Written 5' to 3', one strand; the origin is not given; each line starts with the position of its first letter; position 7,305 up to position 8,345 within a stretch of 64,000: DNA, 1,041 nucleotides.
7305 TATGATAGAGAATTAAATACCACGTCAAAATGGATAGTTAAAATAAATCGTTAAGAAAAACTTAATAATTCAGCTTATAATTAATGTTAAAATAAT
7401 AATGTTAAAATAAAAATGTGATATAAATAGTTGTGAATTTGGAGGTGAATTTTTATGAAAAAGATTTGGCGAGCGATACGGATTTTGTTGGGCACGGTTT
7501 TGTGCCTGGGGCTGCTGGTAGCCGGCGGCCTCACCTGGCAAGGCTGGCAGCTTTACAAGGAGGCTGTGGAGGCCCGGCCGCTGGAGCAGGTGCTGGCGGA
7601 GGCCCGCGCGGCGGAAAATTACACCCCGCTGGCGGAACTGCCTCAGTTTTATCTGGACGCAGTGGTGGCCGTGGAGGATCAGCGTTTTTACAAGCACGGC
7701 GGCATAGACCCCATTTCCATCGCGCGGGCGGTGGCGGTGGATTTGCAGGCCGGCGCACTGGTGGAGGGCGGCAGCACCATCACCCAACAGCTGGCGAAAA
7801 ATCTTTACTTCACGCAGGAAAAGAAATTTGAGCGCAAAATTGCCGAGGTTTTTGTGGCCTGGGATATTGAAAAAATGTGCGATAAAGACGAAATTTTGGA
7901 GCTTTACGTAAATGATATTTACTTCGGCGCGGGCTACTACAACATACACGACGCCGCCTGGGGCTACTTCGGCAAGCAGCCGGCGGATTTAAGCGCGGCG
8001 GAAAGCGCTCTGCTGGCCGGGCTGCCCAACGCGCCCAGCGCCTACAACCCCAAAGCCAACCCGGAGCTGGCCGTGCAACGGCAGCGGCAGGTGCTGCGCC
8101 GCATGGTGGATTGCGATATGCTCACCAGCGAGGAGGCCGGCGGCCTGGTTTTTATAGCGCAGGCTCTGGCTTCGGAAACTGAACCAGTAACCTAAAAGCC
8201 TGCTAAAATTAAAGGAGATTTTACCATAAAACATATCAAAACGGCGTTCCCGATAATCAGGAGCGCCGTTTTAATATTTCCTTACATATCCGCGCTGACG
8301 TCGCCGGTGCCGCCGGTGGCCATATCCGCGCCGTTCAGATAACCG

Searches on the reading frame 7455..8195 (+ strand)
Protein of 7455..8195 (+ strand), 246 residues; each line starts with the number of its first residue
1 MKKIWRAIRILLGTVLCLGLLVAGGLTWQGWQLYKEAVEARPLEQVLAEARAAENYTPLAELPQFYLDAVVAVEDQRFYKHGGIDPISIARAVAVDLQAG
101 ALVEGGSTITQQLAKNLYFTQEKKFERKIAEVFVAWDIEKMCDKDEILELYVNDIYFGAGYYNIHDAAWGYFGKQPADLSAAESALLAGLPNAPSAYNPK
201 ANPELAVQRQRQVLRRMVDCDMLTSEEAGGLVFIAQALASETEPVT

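Call 33: search_protein_families(library=pfam, proteins=[window:7455-8195:+], max_evalue=0.001)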
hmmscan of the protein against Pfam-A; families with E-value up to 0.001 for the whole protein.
window:7455-8195:+ (246 aa): 1 family
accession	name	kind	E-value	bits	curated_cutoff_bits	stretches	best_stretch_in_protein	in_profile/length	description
PF00912.28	Transgly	-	7.5e-63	211.6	27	1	49-217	9-177/178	Transglycosylase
